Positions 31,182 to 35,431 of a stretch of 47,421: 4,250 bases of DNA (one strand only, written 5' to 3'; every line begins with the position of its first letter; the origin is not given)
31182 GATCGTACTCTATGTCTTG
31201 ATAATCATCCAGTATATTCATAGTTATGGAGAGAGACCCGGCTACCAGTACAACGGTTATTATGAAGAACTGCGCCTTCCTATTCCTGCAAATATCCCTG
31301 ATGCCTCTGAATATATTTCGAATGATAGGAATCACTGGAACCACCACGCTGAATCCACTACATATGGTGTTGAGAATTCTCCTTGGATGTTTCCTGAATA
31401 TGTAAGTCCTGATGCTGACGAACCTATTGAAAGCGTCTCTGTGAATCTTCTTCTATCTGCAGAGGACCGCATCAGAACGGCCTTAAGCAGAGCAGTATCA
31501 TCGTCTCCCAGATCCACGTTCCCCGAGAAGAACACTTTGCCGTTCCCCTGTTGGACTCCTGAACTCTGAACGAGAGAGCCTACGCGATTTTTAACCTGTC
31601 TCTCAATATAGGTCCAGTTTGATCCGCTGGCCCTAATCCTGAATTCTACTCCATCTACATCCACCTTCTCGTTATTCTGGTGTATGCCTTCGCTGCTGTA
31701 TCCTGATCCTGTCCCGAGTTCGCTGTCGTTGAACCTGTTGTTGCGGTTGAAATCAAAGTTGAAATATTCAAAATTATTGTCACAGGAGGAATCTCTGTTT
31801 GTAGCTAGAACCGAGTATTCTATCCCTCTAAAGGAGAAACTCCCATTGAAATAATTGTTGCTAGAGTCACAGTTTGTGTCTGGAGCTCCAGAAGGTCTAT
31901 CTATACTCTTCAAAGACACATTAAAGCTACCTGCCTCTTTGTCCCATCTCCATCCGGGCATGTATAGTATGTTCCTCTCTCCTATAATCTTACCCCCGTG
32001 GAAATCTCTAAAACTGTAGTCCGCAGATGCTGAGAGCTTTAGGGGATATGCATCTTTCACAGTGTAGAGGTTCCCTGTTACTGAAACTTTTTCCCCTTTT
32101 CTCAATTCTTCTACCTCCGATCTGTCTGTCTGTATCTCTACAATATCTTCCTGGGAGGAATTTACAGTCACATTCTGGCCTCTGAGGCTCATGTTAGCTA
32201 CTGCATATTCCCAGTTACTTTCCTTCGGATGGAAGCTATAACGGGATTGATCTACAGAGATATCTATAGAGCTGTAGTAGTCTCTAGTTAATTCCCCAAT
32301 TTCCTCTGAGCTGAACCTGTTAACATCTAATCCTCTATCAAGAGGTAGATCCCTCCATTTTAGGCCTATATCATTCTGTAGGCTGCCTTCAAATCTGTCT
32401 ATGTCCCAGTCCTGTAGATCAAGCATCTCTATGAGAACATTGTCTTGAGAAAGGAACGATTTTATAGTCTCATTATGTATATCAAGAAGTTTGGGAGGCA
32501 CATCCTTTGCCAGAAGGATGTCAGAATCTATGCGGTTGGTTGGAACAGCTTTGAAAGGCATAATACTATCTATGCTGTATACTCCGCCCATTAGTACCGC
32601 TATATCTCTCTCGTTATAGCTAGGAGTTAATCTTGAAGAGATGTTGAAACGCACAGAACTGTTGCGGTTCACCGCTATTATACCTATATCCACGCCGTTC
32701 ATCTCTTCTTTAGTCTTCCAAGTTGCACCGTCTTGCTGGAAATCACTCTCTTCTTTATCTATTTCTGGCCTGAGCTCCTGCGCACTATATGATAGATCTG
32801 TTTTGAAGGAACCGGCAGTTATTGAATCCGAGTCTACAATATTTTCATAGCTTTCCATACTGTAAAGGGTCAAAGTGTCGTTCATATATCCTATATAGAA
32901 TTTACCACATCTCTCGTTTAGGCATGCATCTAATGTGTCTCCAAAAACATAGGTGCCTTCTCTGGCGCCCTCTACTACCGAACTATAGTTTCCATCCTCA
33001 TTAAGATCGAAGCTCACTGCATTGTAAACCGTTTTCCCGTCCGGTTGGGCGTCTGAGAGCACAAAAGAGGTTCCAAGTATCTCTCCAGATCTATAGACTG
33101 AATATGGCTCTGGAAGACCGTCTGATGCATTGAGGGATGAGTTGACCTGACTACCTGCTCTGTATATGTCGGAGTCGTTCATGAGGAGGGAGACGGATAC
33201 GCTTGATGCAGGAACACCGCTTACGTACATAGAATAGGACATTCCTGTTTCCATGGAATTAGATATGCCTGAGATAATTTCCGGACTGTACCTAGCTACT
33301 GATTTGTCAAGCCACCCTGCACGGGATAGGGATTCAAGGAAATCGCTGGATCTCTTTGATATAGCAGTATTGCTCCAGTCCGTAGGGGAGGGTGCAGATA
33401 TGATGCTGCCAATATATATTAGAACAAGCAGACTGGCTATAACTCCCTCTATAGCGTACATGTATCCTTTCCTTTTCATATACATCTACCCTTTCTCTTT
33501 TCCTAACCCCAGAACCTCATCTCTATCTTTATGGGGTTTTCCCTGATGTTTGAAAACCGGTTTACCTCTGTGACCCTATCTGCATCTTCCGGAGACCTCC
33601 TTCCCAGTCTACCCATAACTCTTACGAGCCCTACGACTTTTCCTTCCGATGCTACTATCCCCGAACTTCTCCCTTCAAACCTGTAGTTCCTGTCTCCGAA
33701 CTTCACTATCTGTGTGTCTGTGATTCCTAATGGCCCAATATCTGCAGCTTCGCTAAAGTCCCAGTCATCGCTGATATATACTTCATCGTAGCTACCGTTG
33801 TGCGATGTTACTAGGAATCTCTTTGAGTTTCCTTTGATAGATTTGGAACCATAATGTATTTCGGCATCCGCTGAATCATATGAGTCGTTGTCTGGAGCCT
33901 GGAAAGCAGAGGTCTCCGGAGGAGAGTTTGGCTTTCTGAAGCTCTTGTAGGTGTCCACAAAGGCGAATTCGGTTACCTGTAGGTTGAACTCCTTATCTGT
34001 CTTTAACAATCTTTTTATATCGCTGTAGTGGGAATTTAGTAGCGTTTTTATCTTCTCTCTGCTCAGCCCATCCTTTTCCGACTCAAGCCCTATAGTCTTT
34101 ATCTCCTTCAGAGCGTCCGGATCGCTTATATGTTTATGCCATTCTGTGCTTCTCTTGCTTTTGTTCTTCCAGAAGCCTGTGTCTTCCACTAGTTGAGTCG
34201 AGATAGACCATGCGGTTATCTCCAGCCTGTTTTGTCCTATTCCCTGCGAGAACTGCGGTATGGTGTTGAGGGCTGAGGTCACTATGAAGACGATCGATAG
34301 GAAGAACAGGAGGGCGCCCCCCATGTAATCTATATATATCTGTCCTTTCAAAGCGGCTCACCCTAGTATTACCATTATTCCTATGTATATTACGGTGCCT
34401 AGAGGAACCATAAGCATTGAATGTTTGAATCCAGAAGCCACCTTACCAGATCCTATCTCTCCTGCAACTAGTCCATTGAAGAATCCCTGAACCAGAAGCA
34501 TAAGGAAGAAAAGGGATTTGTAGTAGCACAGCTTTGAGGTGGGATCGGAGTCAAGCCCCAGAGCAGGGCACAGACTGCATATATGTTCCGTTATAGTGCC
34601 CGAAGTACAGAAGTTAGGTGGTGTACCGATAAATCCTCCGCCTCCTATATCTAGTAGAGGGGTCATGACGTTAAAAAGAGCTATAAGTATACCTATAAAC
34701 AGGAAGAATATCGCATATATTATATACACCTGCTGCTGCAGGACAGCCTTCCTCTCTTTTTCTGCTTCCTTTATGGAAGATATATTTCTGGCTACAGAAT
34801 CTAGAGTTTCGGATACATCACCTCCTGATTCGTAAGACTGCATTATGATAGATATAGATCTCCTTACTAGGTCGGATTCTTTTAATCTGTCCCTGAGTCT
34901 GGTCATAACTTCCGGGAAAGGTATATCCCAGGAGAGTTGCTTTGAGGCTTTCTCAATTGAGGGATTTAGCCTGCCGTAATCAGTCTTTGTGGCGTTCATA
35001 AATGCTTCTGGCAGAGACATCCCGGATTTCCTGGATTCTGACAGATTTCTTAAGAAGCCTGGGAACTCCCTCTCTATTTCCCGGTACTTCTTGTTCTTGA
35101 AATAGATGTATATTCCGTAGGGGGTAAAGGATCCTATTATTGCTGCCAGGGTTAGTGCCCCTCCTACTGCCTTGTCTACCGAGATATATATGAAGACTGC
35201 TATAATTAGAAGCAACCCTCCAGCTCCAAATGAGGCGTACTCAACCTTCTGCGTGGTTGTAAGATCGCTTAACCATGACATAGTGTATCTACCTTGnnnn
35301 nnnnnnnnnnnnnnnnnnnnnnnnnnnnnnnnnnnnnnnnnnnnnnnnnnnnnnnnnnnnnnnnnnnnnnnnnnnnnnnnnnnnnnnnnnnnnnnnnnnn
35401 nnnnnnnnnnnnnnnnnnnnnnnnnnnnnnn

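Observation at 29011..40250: Ten-gene Epd/Tad-like type IV filament operon whose distal half encodes three oversized pilin-like proteins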

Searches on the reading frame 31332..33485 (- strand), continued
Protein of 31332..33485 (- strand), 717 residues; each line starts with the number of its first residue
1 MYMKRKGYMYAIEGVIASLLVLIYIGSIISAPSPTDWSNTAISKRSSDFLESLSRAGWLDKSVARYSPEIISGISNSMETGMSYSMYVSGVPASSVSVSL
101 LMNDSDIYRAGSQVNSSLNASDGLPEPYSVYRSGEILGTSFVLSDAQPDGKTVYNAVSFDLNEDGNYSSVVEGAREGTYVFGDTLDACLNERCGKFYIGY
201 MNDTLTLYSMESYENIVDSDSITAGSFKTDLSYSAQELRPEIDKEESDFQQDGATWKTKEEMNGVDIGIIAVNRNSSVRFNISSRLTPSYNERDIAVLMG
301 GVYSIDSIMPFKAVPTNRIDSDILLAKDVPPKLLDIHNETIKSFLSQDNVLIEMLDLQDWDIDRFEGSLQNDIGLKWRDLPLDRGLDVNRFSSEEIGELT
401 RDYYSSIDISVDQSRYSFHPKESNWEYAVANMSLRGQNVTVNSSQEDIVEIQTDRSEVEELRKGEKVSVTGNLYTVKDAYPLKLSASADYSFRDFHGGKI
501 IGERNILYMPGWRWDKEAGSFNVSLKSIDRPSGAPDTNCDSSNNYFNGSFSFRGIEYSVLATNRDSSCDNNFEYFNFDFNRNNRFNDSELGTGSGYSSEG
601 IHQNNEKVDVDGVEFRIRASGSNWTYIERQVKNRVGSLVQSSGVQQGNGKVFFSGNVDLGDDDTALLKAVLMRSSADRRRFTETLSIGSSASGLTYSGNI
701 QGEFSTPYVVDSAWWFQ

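Call 75: predict_structure(alignment_id=A3)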
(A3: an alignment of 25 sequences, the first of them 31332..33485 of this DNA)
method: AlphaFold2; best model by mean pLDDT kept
length: 717 residues; sequences in the alignment: 25
mean_pLDDT: 87.9   pTM: 0.83
mean pLDDT of the five models: 87.9, 87.1, 86.8, 83.9, 83.7
residues with pLDDT >= 90: 415; 70-90: 261; 50-70: 35; < 50: 6
segments of 3 or more residues with pLDDT < 50: 1-5
pLDDT, mean of each block of 10 residues (from residue 1): 47 75 67 66 82 86 84 75 85 92 93 92 87 95 89 92 92 90 92 92 94 87 90 92 95 94 92 92 92 92 94 89 94 91 93 94 92 92 92 93 93 83 77 92 88 78 92 93 92 94 95 92 91 83 84 92 73 88 87 87 92 89 88 92 92 94 95 88 74 87 84 81
secondary structure, 60 per line:
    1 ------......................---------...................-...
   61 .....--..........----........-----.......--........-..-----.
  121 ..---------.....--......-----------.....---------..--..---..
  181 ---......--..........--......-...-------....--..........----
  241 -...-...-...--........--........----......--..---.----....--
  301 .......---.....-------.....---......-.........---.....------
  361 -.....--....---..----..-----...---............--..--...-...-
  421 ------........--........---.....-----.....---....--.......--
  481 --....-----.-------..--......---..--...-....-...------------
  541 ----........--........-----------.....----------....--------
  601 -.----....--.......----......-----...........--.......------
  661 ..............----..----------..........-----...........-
elements in order (helices of 4 or more, strands of 3 or more residues): H7-28 H38-56 H58-65 H68-77 E82-89 E95-101 E107-111 E132-136 E139-144 E156-160 E184-189 E192-201 E204-209 E221-224 E227-236 E242-244 E250-252 E255-262 E265-272 E277-282 E295-298 E301-307 E311-315 E323-327 H331-336 H338-346 E350-354 H362-366 H369-372 E389-391 H395-406 E417-419 E427-434 E437-444 E448-452 E458-462 E466-469 E472-478 E483-486 E504-509 E521-524 E526-528 E545-552 E555-562 E574-578 H589-592 E607-610 E613-619 E624-629 E635-645 E648-654 H661-674 E691-700 E706-716
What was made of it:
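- Tried and rejected: It was redone with 25 sequences and gave pLDDT 87.9 (call 75).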

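Call 78: fold_search(model_id=the predicted structure, library=pdb)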
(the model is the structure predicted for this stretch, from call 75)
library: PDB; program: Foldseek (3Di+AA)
matches with E <= 10: 834; with E <= 0.001: 0
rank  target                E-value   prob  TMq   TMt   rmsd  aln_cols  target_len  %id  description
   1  9mih_A                8.3e-03  0.06  0.06  0.08  32.4       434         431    8  273-4D01 Fab in complex with HIV-1 BG505 SOSIP Env trimer and RM20A3 Fab (released 2025-05-21)
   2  5xau_A                9.2e-03  0.06  0.07  0.07  36.3       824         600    9  Crystal structure of integrin binding fragment of laminin-511 (released 2017-09-20)
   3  8ulu_A                1.4e-02  0.05  0.04  0.07  29.6       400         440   10  Cryo-EM structure of the BG505 SOSIPv2 in complex with bNAb 04_A06 and PGDM1400 Fabs (released 2025-04-16)
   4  9ext_B                1.5e-02  0.12  0.07  0.12  28.1       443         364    8  Crystal structure of Yeast Clathrin Heavy Chain N-terminal domain bound to APL2/AP-1 Beta peptide (LLDL) (released 2024-11-13)
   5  8jhz_A                1.6e-02  0.07  0.07  0.03  33.0       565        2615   10  Cryo-EM structure of the TcsH-TMPRSS2 complex (released 2024-03-20)
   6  9hjm_H                1.6e-02  0.06  0.06  0.09  35.9       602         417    9  Porphyromonas gingivalis BAM complex (released 2025-11-19)
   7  5fwh                  1.8e-02  0.33  0.06  0.17  21.9       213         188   10  N-terminal FHA domain from EssC a component of the bacterial Type VII secretion apparatus (released 2016-04-06)
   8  9g2h_A                1.9e-02  0.07  0.07  0.05  26.9       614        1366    8  Mouse Teneurin2 dimer variant A1B0 (released 2026-01-21)
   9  6i11                  2.0e-02  0.08  0.08  0.10  29.0       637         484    9  CRYSTAL STRUCTURE OF FASCIN IN COMPLEX WITH COMPOUND 3 (released 2019-02-27)
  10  1uyp_A                2.2e-02  0.09  0.07  0.10  25.2       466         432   10  The three-dimensional structure of beta-fructosidase (invertase) from Thermotoga maritima (released 2004-03-22)
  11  5xau_D                2.6e-02  0.09  0.09  0.10  30.5       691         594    9  Crystal structure of integrin binding fragment of laminin-511 (released 2017-09-20)
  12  9tdu_A                2.6e-02  0.08  0.07  0.09  28.1       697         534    9  Structure of Fructofuranosidase from Purpureocilum lilacinum (released 2026-02-11)
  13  6t7g_CCC              2.7e-02  0.21  0.08  0.08  22.8       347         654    9  Bacteroides salyersiae GH164 beta-mannosidase in complex with mannoimidazole (released 2019-12-25)
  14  2p4b_B                2.9e-02  0.11  0.07  0.14  22.5       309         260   10  Crystal structure of E.coli RseB (released 2007-05-22)
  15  9tdv_B                2.9e-02  0.06  0.07  0.08  28.1       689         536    9  Structure of D81A-Fructofuranosidase from Purpureocilum lilacinum in complex with raffinose (released 2026-02-11)
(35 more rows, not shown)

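Call 80: fold_search(model_id=the predicted structure, library=viral)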
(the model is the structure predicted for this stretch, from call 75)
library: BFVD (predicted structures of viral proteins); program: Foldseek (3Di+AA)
matches with E <= 10: 644; with E <= 0.001: 0
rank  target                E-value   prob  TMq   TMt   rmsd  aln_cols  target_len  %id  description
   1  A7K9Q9                1.3e-03  0.12  0.08  0.05  34.7       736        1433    9  Uncharacterized protein Z649L [Chlorovirus heliozoae]
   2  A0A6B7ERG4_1          3.2e-03  0.08  0.07  0.06  24.7       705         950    9  (no name in the UniProt tables at hand)
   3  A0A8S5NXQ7            3.9e-03  0.11  0.07  0.09  24.5       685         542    9  Uncharacterized protein [Siphoviridae sp. ctobd83]
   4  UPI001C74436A         4.8e-03  0.06  0.06  0.04  48.2       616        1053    8  (no name look-up for this kind of identifier)
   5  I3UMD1                1.1e-02  0.06  0.06  0.07  29.2       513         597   10  Uncharacterized protein [Colwellia phage 9A]
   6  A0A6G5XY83            1.7e-02  0.06  0.06  0.08  27.0       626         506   10  (no name in the UniProt tables at hand)
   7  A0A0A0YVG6            2.2e-02  0.10  0.10  0.08  30.5       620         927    8  Uncharacterized protein [Erwinia phage phiEa2809]
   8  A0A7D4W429            2.2e-02  0.04  0.06  0.07  34.5       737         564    8  Putative DUF3472 protein [Vesanto virus]
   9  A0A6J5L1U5            4.1e-02  0.06  0.08  0.09  30.9       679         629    7  Uncharacterized protein [uncultured Caudovirales phage]
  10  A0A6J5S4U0            4.1e-02  0.03  0.07  0.05  28.2       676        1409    9  Uncharacterized protein [uncultured Caudovirales phage]
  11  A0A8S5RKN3            4.3e-02  0.04  0.06  0.07  32.9       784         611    8  Uncharacterized protein [virus sp. ct6GG30]
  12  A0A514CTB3            4.5e-02  0.08  0.07  0.13  24.0       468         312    9  Uncharacterized protein [Achromobacter phage Motura]
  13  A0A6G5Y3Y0            4.5e-02  0.05  0.09  0.08  33.0       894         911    9  (no name in the UniProt tables at hand)
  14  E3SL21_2              4.7e-02  0.02  0.06  0.04  34.7       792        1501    8  Baseplate wedge initiator [Synechococcus phage S-SSM7]
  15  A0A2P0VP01            5.0e-02  0.07  0.07  0.06  29.6       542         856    9  WD40 repeat-containing protein [Tetraselmis virus 1]
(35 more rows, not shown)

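Call 82: search_solved_structures(query=A3, max_evalue=1)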
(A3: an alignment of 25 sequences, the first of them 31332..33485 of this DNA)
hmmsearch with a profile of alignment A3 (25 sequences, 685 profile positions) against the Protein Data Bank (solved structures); distinct sequences matched with E-value up to 1: 2.
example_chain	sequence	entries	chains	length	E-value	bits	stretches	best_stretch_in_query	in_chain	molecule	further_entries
2axc_A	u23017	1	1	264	0.33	12.7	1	55-122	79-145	Colicin E7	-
8v3w_N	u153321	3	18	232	0.34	12.7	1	473-537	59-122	TRI-1 (CD1372)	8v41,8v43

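Call 88: list_cluster_members(proteins=[P0001, P0003, P0004, P0011, P0008])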
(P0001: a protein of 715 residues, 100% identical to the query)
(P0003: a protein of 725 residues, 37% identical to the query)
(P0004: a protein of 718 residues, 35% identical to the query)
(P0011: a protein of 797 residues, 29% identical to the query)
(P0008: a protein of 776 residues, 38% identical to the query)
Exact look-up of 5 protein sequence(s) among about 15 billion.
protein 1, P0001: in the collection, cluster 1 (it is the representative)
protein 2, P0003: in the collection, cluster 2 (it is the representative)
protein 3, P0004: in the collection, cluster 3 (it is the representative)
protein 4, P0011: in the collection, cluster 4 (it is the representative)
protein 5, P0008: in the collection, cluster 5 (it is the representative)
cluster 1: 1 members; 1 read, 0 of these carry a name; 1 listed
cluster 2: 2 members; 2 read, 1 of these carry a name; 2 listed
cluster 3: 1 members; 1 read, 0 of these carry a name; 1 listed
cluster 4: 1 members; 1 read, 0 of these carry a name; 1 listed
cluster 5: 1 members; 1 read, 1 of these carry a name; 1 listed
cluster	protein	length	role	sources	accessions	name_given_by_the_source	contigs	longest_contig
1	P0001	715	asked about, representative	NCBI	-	-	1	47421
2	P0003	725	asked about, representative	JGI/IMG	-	-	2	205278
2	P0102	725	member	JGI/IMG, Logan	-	hypothetical protein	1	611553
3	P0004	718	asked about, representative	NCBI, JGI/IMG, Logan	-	-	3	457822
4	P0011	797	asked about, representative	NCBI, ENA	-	-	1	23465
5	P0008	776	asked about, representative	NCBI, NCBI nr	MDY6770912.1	MAG: DUF2341 domain-containing protein [Candidatus Nanohaloarchaea archaeon] | DUF2341 domain-containing protein [Candidatus Nanohaloarchaea archaeon]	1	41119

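Call 93: search_protein_families(library=pfam, proteins=[L002:15743-16564:+, L004:16672-17472:+, L006:9217-10032:+, L004:12175-15408:+, L014:2566-3060:+, L014:3066-4118:+], max_evalue=0.1)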
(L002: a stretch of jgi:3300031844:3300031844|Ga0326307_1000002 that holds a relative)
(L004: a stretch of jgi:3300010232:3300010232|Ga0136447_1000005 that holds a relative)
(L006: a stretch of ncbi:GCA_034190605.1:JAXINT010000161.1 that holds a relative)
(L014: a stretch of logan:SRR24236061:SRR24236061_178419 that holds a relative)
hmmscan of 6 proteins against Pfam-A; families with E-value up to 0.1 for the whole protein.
L002:15743-16564:+ (273 aa): 2 families
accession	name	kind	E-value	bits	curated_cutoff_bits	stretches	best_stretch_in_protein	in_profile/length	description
PF01917.21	Arch_flagellin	-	0.00043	21.1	29.5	1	14-135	11-150/162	Archaebacterial flagellin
PF01472.26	PUA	-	0.039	14.3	24.8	1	164-208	24-67/74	PUA domain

L004:16672-17472:+ (266 aa): 1 family
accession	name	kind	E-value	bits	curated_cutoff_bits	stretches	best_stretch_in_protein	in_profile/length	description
PF01917.21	Arch_flagellin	-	0.0054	17.5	29.5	1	10-124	13-129/162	Archaebacterial flagellin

L006:9217-10032:+ (271 aa): 1 family
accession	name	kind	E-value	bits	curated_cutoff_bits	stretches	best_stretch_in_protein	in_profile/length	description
PF10102.14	DUF2341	-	0.0011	19.8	23.4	1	206-251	16-62/84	Domain of unknown function (DUF2341)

L004:12175-15408:+ (1077 aa): 4 families
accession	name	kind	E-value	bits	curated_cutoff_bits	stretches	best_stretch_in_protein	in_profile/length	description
PF13385.13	Laminin_G_3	-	2e-14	54.4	27.6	1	510-663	2-150/151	Concanavalin A-like lectin/glucanases superfamily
PF10102.14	DUF2341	-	2.8e-06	28.1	23.4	1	110-163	1-56/84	Domain of unknown function (DUF2341)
PF09458.16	H_lectin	-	0.0035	17.9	24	0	823-845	3-25/67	H-type lectin domain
PF07953.20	Toxin_R_bind_N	-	0.06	13.5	23.8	0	528-655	54-188/191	Clostridium neurotoxin, N-terminal receptor binding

L014:2566-3060:+ (164 aa): 0 families

L014:3066-4118:+ (350 aa): 1 family
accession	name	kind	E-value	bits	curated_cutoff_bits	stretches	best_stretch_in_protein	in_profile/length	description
PF23959.1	DUF7288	-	0.0088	16.9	27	1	19-77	7-72/184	Family of unknown function (DUF7288)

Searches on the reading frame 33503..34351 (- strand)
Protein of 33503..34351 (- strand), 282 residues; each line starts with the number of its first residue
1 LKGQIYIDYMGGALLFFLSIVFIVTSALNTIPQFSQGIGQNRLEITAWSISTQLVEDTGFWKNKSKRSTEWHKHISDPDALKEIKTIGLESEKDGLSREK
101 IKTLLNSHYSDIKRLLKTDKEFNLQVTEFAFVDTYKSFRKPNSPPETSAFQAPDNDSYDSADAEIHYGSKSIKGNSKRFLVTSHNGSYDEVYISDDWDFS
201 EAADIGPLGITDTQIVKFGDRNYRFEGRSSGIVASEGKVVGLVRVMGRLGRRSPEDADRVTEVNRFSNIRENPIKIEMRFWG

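Call 3: search_protein_families(library=pfam, proteins=[window:33503-34351:-], max_evalue=0.1)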
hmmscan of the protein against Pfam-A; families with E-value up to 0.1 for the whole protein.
window:33503-34351:- (282 aa): 1 family
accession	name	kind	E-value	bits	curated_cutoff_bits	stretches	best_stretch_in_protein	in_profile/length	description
PF23958.1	DUF7287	-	0.00049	21.1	27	1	2-59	3-58/157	Family of unknown function (DUF7287)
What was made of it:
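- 33503..34351 (-): Enlarged minor pilin, 282 aa, DUF7287-like. Class III signal: MK-G|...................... The orthologues read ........, which fits the QxSxE motif of Epd-type class III signals. DUF7287 4.9e-4, below threshold, N-terminal only (call 3).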

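Call 4: search_protein_families(library=ncbifam, proteins=[window:33503-34351:-], max_evalue=0.1)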
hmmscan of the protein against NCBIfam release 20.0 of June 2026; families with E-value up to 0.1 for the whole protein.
window:33503-34351:- (282 aa): 0 families

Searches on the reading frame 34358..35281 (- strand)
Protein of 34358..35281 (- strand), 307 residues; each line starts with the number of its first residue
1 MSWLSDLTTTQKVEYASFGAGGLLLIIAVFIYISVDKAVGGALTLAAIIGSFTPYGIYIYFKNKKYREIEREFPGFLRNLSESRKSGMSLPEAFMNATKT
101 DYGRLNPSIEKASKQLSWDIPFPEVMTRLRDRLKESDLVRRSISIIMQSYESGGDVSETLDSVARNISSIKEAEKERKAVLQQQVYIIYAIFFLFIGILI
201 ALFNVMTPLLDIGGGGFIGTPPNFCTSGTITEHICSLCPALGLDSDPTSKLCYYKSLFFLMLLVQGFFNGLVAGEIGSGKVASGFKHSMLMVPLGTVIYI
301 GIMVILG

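Call 3: search_protein_families(library=pfam, proteins=[window:34358-35281:-], max_evalue=0.1)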
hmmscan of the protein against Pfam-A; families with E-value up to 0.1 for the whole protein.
window:34358-35281:- (307 aa): 2 families
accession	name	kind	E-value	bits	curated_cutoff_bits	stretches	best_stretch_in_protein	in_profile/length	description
PF00482.28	T2SSF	-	2.1e-16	60.5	25.2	1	76-202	1-123/125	Type II secretion system (T2SS), protein F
PF09548.15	Spore_III_AB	-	0.0012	19.4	32.5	1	45-202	5-167/170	Stage III sporulation protein AB (spore_III_AB)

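Call 4: search_protein_families(library=ncbifam, proteins=[window:34358-35281:-], max_evalue=0.1)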
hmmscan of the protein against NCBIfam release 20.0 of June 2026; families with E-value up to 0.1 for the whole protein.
window:34358-35281:- (307 aa): 7 families
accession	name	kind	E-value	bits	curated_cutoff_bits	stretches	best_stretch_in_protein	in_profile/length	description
NF004705.1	PRK06041.1-3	equivalog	6.2e-17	61.7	400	1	20-207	197-380/465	archaellar assembly protein ArlJ/FlaJ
NF046075.1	UpsF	equivalog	4.1e-09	35.7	400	1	26-183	272-416/484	membrane pilin protein UpsF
NF004704.2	PRK06041.1-2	equivalog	1.4e-06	27.4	550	1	27-200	287-460/555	archaellar assembly protein ArlJ/FlaJ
NF004703.2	PRK06041.1-1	equivalog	1.7e-06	26.7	570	1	26-211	239-422/525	archaellar assembly protein ArlJ/FlaJ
NF053673.1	bindosome_BasF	exception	2.7e-06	26.2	1300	1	25-203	389-563/656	bindosome assembly system membrane anchoring protein BasF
NF047761.1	LBF_4227_fam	equivalog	0.017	15.7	75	1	171-218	25-72/96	LBF_4227 family protein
NF041587.1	YmgF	equivalog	0.083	12.9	100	0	184-204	11-31/72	cell division-associated protein YmgF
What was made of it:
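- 34358..35281 (-): Platform protein, C-terminal half (TadC-like), 307 aa. Aligns to positions 197-380 of 465 and 287-460 of 555 in the ArlJ models (calls 3, 4).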
